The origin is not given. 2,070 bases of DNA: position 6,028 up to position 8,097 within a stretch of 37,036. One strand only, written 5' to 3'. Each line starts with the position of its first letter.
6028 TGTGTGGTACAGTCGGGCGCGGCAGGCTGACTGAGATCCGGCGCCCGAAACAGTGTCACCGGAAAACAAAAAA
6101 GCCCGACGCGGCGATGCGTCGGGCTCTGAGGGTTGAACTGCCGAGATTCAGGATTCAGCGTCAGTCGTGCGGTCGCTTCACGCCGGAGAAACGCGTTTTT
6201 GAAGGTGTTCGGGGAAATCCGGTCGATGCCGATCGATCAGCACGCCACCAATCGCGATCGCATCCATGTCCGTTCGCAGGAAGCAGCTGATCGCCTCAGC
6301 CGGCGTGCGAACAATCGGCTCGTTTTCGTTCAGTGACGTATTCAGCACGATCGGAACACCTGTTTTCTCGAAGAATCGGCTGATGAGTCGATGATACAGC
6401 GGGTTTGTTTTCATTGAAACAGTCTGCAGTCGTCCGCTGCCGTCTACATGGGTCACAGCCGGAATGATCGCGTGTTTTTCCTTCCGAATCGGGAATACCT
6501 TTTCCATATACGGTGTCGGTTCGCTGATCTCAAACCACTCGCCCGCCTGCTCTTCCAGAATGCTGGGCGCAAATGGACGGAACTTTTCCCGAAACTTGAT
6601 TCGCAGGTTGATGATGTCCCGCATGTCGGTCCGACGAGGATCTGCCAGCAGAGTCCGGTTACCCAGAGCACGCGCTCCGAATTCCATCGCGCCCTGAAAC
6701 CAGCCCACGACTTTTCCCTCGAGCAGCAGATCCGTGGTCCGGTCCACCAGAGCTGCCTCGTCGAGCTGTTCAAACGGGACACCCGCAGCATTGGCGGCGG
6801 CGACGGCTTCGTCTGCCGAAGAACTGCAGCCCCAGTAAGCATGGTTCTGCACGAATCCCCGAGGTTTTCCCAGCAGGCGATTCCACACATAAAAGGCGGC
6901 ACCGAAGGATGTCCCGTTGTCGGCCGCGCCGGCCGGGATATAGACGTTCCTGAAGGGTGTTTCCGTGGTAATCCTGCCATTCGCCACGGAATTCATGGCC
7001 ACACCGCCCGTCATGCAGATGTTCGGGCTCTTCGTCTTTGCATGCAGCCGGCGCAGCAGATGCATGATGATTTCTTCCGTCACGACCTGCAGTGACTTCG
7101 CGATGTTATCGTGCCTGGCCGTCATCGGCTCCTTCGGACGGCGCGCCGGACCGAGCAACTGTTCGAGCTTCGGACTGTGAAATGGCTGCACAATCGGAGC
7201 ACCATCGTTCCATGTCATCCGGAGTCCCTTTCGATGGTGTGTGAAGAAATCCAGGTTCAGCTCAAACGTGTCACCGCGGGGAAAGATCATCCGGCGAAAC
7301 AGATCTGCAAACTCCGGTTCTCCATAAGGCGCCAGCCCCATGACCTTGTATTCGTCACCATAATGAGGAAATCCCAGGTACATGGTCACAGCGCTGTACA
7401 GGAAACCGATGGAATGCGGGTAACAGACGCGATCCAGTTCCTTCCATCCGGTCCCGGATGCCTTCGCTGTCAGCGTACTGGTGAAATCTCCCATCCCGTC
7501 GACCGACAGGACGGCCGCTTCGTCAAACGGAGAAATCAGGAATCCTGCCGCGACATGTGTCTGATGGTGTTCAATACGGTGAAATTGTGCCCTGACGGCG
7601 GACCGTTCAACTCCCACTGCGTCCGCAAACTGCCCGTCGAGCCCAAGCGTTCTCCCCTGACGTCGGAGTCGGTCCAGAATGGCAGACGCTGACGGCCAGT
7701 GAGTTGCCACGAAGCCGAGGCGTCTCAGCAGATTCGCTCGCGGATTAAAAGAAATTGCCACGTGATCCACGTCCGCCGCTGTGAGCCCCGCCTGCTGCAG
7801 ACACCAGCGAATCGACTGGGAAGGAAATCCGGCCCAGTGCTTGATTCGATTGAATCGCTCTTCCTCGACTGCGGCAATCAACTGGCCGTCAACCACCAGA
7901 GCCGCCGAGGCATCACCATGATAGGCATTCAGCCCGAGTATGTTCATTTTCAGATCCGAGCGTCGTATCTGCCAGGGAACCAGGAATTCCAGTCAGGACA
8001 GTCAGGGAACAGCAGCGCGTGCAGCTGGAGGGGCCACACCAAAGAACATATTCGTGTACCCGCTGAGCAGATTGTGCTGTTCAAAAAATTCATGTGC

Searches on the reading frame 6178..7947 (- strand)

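Call 7: search_protein_families(library=ncbifam, proteins=[window:6178-7947:-], max_evalue=0.001)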
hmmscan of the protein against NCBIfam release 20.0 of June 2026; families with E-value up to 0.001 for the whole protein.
window:6178-7947:- (589 aa): 2 families
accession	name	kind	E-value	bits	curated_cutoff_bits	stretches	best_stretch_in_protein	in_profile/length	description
NF041651.1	nodul_NodU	equivalog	2.9e-41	141.9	1000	1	280-542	271-525/556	nodulation protein NodU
TIGR03723.1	T6A_TsaD_YgjD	equivalog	0.00032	19.9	296.1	0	276-331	229-284/314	tRNA (adenosine(37)-N6)-threonylcarbamoyltransferase complex transferase subunit TsaD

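Call 71: search_protein_families(library=pfam, proteins=[window:6178-7947:-], max_evalue=0.001)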
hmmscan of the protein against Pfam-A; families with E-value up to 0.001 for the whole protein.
window:6178-7947:- (589 aa): 2 families
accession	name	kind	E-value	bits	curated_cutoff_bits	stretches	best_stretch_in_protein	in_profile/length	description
PF16861.10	Carbam_trans_C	-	2.5e-68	229.4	27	1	406-572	2-169/170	Carbamoyltransferase C-terminus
PF02543.21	Carbam_trans_N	-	2.9e-55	188.5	24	1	3-351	2-345/346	Carbamoyltransferase N-terminus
